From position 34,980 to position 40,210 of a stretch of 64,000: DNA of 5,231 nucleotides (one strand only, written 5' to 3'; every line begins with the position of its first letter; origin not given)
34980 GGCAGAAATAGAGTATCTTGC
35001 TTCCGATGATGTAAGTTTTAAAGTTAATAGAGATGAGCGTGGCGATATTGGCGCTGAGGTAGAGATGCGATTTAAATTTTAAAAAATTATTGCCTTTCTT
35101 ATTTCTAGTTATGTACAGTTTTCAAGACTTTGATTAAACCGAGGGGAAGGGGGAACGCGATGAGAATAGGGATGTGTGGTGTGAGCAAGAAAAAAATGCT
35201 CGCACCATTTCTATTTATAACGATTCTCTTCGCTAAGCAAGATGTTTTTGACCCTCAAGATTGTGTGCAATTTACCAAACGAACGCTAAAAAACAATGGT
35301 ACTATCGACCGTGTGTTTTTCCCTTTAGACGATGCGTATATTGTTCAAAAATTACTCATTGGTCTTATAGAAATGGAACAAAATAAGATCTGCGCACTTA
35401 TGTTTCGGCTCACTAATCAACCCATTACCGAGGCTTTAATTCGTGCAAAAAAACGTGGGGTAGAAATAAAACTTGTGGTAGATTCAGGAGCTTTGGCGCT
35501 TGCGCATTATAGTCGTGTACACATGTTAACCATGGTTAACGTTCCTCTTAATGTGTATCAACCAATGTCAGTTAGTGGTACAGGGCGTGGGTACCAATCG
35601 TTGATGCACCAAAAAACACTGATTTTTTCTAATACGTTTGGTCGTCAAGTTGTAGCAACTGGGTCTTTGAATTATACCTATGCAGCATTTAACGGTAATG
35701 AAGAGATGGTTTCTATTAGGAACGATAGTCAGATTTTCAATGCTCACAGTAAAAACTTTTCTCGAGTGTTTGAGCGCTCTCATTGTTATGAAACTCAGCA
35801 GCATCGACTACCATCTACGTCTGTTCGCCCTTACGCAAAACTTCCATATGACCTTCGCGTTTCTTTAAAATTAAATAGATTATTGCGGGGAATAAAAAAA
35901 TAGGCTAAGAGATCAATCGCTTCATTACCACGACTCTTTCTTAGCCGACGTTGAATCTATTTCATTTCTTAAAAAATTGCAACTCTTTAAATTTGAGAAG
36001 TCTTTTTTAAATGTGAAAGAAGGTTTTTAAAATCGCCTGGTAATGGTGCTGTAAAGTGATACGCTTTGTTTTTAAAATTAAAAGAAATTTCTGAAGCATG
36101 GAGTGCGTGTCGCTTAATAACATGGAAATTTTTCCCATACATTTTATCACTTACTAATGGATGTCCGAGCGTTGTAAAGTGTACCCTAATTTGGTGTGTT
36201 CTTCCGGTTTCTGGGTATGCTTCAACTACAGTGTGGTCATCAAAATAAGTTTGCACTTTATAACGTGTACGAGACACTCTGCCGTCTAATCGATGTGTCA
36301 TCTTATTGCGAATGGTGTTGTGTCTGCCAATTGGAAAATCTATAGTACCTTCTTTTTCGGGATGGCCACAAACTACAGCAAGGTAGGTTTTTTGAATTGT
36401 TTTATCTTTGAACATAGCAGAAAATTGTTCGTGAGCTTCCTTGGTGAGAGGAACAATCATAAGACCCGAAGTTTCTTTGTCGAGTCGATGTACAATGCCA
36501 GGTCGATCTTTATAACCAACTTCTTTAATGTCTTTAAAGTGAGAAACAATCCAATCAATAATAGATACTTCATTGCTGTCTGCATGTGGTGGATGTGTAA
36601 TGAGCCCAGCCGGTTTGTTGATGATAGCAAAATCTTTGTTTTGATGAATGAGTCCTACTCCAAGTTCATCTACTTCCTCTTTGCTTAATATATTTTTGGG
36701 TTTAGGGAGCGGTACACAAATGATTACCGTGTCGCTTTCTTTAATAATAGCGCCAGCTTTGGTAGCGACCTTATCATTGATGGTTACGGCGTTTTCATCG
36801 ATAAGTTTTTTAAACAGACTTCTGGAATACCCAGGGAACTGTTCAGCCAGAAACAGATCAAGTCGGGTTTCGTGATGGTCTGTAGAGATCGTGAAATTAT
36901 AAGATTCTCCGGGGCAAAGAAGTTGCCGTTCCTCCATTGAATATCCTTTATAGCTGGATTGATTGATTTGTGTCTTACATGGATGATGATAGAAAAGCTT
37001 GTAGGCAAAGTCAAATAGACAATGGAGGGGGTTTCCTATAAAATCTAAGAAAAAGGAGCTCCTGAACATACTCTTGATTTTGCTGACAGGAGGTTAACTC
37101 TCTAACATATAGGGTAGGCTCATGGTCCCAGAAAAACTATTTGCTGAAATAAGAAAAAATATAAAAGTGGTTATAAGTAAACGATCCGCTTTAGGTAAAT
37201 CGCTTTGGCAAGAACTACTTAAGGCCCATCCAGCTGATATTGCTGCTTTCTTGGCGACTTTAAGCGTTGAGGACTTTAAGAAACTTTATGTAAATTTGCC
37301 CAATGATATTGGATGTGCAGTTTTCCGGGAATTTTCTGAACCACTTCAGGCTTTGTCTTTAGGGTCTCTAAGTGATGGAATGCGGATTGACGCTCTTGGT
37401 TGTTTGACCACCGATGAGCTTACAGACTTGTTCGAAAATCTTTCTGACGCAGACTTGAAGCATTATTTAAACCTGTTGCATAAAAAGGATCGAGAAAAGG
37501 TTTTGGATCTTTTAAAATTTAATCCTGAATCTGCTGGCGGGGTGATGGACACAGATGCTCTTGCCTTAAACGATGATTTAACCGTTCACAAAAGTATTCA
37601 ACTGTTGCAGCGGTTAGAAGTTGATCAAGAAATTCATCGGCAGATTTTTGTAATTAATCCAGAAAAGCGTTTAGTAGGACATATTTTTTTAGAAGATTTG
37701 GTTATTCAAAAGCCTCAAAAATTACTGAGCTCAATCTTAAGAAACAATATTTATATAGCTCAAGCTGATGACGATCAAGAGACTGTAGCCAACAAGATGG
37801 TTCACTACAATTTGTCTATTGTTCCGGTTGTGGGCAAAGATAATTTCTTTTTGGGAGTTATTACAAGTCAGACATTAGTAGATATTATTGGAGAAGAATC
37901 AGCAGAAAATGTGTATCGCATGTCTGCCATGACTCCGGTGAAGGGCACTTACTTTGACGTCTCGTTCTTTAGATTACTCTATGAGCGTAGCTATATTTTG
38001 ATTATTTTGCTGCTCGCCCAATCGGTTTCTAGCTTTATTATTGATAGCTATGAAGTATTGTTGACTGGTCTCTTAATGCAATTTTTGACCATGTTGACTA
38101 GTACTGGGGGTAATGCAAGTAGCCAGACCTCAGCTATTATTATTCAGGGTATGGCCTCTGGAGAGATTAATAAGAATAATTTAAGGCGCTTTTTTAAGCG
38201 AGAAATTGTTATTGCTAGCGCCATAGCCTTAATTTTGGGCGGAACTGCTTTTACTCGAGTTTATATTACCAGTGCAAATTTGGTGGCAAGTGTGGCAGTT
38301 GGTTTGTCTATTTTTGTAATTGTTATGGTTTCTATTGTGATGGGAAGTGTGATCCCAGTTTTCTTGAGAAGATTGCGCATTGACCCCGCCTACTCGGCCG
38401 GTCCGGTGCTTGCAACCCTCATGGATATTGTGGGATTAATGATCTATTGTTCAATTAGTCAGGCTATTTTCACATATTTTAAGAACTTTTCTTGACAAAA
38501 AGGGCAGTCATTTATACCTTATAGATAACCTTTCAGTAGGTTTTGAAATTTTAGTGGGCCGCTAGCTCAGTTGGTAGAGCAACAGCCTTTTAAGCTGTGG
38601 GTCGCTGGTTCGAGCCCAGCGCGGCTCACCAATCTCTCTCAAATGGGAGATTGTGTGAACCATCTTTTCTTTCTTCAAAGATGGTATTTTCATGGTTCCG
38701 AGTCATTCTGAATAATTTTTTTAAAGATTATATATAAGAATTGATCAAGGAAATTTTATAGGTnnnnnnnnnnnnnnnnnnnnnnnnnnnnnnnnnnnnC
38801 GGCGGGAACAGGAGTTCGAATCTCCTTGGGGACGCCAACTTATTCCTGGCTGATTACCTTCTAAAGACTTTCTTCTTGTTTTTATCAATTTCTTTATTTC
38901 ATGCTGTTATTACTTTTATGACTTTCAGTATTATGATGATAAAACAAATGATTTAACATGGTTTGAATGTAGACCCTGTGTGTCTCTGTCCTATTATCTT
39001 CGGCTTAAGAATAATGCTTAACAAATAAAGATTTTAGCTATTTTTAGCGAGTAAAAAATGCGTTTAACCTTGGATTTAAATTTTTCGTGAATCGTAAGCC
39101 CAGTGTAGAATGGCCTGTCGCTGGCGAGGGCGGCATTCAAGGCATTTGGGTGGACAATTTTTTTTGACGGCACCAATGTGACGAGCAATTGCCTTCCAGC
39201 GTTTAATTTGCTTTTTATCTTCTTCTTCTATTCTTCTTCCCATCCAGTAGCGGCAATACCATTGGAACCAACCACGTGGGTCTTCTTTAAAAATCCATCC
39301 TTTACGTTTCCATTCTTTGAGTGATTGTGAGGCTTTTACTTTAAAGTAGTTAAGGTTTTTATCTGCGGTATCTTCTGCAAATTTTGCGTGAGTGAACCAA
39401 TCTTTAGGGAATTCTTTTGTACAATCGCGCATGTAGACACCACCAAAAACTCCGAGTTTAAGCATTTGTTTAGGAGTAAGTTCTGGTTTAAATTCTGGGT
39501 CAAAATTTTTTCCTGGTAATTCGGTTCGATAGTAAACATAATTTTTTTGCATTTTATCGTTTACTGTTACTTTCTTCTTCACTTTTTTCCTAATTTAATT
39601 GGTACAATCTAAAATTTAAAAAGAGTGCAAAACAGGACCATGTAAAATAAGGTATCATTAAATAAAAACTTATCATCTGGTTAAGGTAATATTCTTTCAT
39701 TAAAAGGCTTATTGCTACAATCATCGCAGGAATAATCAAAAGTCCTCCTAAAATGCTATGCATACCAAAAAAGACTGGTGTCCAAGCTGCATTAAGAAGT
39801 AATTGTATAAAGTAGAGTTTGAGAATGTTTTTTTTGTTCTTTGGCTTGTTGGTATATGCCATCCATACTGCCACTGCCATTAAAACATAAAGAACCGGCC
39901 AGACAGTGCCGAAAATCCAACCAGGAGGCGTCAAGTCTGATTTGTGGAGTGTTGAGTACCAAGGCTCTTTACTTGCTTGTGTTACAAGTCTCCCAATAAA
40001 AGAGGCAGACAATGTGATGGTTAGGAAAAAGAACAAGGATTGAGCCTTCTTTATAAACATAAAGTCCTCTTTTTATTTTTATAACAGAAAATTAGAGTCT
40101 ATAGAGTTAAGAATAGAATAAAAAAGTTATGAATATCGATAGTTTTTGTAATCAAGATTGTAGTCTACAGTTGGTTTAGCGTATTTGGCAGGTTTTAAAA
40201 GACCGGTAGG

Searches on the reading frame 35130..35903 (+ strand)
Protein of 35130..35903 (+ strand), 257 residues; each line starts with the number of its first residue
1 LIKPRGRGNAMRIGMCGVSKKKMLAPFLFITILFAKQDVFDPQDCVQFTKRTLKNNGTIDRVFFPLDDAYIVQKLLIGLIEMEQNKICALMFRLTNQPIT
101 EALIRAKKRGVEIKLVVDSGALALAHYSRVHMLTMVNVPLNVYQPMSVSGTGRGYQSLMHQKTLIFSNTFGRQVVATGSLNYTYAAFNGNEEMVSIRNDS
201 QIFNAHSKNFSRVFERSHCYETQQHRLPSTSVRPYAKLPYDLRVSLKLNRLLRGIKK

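Call 20: search_protein_families(library=ncbifam, proteins=[window:35130-35903:+], max_evalue=0.00001)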
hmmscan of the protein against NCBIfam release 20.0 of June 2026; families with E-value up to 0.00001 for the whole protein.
window:35130-35903:+ (257 aa): 3 families
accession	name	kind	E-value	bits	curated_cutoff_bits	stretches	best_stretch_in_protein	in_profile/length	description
NF010492.0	PRK13912.1-3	equivalog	1.4e-10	41.1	297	1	75-216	38-174/178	nuclease NucT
NF010493.0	PRK13912.1-4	equivalog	2.5e-10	40.6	351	1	72-220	28-171/171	nuclease NucT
NF010490.0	PRK13912.1-1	equivalog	3.7e-06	27.1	211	0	61-119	20-78/159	nuclease NucT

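Call 73: search_protein_families(library=pfam, proteins=[window:35130-35903:+], max_evalue=0.001)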
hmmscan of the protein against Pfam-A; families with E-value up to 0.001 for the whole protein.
window:35130-35903:+ (257 aa): 1 family
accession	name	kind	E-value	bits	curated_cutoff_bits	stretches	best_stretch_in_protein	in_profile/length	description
PF13091.12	PLDc_2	-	8.3e-20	71.4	27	1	80-212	5-130/132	PLD-like domain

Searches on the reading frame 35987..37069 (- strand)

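Call 20: search_protein_families(library=ncbifam, proteins=[window:35987-37069:-], max_evalue=0.00001)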
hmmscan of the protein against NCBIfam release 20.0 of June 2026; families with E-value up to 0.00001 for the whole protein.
window:35987-37069:- (360 aa): 6 families
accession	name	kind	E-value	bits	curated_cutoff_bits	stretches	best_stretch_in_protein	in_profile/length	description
TIGR00005.1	rluA_subfam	subfamily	6.1e-67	226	192.7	1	66-354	4-297/298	RluA family pseudouridine synthase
NF008385.0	PRK11180.1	equivalog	7.8e-56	189.8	351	1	59-355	9-313/325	23S rRNA pseudouridine(1911/1915/1917) synthase RluD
NF008249.0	PRK11025.1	equivalog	3e-30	105.2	378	1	59-357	11-316/317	23S rRNA pseudouridine(955/2504/2580) synthase RluC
TIGR01621.1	RluA-like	hypoth_equivalog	4e-30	104.7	222.3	1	140-343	4-196/217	TIGR01621 family pseudouridine synthase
NF007543.0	PRK10158.1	equivalog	1.6e-29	103.1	286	1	140-346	16-218/219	bifunctional tRNA pseudouridine(32) synthase/23S rRNA pseudouridine(746) synthase RluA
NF008321.0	PRK11112.1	equivalog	6.9e-26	91.1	328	1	140-354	4-234/257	tRNA pseudouridine(65) synthase TruC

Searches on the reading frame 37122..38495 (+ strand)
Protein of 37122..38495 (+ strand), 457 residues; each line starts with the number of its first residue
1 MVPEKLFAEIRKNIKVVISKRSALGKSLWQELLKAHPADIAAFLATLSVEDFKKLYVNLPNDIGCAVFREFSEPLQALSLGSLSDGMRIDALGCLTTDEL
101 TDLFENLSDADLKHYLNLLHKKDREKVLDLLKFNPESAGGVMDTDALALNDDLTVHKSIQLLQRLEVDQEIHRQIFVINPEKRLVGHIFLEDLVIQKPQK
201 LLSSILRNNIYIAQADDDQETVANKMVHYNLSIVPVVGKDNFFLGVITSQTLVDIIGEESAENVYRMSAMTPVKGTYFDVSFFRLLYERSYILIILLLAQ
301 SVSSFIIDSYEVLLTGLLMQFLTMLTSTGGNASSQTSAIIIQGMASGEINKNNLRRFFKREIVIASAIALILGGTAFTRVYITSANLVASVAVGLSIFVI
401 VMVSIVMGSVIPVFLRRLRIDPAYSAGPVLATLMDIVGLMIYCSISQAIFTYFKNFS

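Call 20: search_protein_families(library=ncbifam, proteins=[window:37122-38495:+], max_evalue=0.00001)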
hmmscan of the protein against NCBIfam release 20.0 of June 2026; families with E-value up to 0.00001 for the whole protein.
window:37122-38495:+ (457 aa): 3 families
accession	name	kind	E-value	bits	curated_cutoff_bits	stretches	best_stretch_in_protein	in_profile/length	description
TIGR00400.1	mgtE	equivalog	1.1e-79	268.3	232.75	1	28-450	23-447/450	magnesium transporter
NF038279.1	TF_CBS_SpxR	exception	8.7e-12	44.5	600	1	167-270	216-319/427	CBS-HotDog domain-containing transcription factor SpxR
TIGR01186.1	proV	subfamily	4.9e-09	35.8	326.6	1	141-258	247-359/363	betaine/proline/choline family ABC transporter ATP-binding protein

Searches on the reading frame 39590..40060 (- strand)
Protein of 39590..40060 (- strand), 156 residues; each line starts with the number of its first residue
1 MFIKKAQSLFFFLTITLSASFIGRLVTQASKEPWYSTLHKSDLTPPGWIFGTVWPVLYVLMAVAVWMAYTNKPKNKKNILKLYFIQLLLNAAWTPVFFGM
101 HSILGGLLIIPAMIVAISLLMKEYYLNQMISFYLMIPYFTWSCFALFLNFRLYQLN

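Call 73: search_protein_families(library=pfam, proteins=[window:39590-40060:-], max_evalue=0.001)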
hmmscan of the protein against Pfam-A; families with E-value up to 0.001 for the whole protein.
window:39590-40060:- (156 aa): 1 family
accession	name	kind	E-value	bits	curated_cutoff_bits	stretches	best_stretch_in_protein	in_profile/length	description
PF03073.20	TspO_MBR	-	7e-39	133.3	24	1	13-153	2-144/145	TspO/MBR family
